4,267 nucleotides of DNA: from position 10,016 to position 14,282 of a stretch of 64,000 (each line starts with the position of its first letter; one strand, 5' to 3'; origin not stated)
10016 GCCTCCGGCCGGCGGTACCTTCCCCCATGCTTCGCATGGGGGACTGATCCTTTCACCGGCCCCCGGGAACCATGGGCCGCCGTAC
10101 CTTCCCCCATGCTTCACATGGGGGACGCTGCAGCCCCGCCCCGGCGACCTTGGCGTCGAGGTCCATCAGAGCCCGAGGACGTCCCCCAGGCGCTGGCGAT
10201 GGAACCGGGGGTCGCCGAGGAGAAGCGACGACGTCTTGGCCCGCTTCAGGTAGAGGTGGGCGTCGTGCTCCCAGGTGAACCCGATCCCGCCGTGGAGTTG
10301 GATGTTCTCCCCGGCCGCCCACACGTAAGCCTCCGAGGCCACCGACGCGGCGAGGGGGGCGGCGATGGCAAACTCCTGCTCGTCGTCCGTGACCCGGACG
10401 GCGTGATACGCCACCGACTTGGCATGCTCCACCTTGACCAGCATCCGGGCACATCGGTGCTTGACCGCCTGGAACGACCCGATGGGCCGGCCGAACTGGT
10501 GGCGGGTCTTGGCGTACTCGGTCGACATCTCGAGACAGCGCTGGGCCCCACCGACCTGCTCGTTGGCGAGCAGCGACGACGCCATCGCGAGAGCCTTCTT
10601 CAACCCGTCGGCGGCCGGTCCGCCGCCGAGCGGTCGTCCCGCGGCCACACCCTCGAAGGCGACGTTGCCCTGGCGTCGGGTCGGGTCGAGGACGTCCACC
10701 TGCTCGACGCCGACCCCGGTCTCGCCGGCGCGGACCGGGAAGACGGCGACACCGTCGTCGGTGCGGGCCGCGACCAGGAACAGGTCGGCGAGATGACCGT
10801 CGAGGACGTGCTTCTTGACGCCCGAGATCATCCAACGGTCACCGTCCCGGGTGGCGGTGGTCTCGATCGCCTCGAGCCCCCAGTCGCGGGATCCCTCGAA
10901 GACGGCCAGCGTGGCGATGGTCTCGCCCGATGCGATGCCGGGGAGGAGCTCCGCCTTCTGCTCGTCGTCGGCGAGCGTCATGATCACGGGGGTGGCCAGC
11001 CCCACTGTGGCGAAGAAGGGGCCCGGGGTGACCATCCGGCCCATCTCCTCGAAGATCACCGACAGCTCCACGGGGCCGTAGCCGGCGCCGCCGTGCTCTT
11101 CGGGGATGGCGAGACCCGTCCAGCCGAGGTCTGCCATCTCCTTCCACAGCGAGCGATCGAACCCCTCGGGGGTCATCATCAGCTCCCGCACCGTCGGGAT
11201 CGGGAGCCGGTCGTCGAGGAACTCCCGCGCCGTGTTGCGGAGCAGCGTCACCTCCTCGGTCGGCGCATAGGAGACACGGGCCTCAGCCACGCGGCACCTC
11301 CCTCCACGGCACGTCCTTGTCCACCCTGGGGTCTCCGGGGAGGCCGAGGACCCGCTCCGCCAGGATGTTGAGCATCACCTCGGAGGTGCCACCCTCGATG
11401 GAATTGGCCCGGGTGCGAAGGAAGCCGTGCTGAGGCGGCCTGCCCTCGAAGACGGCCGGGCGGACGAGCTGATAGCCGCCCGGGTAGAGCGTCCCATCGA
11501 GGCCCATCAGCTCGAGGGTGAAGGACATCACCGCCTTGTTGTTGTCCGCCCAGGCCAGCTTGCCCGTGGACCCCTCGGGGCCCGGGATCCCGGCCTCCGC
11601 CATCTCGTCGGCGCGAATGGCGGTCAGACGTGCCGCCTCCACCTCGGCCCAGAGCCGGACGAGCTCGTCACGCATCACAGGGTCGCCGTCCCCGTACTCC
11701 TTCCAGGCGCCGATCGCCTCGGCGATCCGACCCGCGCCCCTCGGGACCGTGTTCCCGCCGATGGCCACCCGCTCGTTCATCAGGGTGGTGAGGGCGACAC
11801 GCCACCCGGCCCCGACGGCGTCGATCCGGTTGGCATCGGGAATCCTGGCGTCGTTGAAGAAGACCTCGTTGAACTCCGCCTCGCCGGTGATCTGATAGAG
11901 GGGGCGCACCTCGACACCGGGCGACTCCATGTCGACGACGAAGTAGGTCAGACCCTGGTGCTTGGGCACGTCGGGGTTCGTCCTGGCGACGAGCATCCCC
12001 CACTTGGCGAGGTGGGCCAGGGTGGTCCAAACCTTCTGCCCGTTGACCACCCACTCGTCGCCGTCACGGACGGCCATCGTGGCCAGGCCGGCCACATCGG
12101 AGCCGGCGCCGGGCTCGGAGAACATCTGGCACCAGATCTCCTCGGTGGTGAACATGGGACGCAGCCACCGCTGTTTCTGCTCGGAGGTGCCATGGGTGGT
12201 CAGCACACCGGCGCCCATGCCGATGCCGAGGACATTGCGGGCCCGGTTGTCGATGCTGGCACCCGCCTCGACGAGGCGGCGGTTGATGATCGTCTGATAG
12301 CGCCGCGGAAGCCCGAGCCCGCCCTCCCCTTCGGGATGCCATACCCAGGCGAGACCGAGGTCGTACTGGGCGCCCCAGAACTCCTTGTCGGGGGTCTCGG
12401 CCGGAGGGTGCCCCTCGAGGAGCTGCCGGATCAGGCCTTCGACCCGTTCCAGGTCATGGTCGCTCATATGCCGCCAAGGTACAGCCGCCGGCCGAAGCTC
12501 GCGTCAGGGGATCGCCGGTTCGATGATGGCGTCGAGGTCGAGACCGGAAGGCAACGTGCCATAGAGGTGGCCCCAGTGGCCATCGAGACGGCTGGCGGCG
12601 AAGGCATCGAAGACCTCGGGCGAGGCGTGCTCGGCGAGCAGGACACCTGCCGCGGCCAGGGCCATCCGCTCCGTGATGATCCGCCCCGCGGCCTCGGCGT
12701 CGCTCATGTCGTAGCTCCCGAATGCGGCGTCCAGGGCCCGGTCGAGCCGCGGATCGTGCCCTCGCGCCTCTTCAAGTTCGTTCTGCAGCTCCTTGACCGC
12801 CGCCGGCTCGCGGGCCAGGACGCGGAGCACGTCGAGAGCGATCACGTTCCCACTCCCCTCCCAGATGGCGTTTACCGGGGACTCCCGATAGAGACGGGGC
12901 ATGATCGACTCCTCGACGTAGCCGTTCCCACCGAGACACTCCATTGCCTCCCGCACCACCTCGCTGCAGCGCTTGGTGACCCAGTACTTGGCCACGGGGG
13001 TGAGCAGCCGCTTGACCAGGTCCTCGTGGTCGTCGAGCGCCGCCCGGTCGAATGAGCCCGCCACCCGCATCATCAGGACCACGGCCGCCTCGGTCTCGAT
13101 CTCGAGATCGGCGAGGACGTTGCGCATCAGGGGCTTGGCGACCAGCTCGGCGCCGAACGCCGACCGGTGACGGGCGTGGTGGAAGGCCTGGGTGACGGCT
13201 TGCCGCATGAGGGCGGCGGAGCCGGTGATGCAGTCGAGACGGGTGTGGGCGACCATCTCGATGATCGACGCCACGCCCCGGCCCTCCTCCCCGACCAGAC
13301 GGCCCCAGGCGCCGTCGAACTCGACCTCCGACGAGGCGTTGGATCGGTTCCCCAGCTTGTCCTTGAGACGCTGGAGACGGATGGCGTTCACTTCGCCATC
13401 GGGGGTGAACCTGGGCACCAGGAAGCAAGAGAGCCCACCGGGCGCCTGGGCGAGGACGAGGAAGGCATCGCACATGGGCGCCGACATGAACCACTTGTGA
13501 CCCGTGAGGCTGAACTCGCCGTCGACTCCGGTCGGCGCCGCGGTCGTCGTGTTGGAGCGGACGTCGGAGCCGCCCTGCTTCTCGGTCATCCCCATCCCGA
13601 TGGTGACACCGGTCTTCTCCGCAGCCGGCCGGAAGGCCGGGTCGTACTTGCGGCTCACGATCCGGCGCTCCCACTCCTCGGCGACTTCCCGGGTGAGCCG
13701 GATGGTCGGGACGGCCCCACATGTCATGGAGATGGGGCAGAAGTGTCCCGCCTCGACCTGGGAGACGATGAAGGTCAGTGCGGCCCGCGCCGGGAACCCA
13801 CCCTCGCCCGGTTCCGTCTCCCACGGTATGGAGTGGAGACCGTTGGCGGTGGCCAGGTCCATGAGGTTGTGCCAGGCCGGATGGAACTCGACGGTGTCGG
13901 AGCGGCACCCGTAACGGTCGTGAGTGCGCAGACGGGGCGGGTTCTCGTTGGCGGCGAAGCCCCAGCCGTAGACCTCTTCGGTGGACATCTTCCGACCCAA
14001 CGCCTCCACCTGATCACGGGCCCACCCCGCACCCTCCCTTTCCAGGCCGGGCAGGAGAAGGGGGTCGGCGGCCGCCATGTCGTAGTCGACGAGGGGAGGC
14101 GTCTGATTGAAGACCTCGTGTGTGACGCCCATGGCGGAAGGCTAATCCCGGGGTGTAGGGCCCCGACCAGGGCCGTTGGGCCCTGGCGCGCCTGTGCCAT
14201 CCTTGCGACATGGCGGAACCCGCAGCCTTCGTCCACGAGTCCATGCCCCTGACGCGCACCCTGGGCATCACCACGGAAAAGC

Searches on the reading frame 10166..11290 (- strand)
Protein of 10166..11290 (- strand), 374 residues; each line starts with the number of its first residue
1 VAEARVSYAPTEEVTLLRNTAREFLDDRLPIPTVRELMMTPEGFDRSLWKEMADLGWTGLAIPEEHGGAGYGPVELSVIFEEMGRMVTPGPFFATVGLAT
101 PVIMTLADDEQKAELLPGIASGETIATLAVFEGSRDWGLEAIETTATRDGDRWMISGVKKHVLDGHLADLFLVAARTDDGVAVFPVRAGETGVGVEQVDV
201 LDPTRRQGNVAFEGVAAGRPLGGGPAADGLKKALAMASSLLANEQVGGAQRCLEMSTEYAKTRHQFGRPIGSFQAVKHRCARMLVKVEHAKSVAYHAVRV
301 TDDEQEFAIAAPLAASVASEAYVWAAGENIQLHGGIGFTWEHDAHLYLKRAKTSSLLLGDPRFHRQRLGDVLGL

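Call 47: search_protein_families(library=pfam, proteins=[window:10166-11290:-], max_evalue=0.0001)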
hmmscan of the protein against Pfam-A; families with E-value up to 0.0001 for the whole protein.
window:10166-11290:- (374 aa): 4 families
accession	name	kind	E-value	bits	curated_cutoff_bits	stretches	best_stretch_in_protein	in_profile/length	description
PF00441.29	Acyl-CoA_dh_1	-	4e-27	95.7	22.4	1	233-369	10-146/150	Acyl-CoA dehydrogenase, C-terminal domain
PF02771.21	Acyl-CoA_dh_N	-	4.8e-26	91.8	22.9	1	11-123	1-113/113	Acyl-CoA dehydrogenase, N-terminal domain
PF02770.24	Acyl-CoA_dh_M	-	3.1e-09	37.3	33.3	1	140-199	14-79/97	Acyl-CoA dehydrogenase, middle domain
PF08028.16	Acyl-CoA_dh_2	-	9.5e-07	29.6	22.7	1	241-338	3-110/134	Acyl-CoA dehydrogenase, C-terminal domain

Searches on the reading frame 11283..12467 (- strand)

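Call 47: search_protein_families(library=pfam, proteins=[window:11283-12467:-], max_evalue=0.0001)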
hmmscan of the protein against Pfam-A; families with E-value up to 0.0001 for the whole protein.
window:11283-12467:- (394 aa): 3 families
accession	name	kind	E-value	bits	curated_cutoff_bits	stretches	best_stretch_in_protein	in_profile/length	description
PF02770.24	Acyl-CoA_dh_M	-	1e-21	77.3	33.3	1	113-206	1-96/97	Acyl-CoA dehydrogenase, middle domain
PF00441.29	Acyl-CoA_dh_1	-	5.8e-18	65.9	22.4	1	219-374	1-150/150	Acyl-CoA dehydrogenase, C-terminal domain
PF02771.21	Acyl-CoA_dh_N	-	2.8e-09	37.8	22.9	1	26-108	33-112/113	Acyl-CoA dehydrogenase, N-terminal domain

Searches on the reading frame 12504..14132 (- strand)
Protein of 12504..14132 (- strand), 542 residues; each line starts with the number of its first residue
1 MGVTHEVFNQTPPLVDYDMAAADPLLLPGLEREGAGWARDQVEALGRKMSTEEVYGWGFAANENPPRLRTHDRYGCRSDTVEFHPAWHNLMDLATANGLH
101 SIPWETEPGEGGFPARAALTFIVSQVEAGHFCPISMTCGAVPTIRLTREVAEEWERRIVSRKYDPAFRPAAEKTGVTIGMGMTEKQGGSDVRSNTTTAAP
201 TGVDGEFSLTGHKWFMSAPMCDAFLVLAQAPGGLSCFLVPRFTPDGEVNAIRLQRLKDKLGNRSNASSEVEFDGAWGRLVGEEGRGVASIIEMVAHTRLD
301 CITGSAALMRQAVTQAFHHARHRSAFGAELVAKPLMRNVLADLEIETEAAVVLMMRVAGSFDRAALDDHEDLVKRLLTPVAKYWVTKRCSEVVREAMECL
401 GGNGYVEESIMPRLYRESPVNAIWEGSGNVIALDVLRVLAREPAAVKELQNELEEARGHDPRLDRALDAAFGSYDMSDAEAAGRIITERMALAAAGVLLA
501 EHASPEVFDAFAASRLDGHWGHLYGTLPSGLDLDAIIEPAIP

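Call 47: search_protein_families(library=pfam, proteins=[window:12504-14132:-], max_evalue=0.0001)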
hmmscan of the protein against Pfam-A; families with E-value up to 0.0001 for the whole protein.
window:12504-14132:- (542 aa): 5 families
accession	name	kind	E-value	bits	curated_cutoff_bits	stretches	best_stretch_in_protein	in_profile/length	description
PF18158.6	AidB_N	-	2.4e-54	184.1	22.9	1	9-165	1-156/156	Adaptive response protein AidB N-terminal domain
PF00441.29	Acyl-CoA_dh_1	-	1.8e-31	109.7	22.4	1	284-438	1-148/150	Acyl-CoA dehydrogenase, C-terminal domain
PF02770.24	Acyl-CoA_dh_M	-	5.5e-19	68.6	33.3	1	180-274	2-96/97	Acyl-CoA dehydrogenase, middle domain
PF08028.16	Acyl-CoA_dh_2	-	9.3e-11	42.6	22.7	1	310-418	12-123/134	Acyl-CoA dehydrogenase, C-terminal domain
PF22924.1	ACOX_C_alpha1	-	4e-09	36.9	27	1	376-439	105-168/169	Acyl-CoA oxidase, C-alpha1 domain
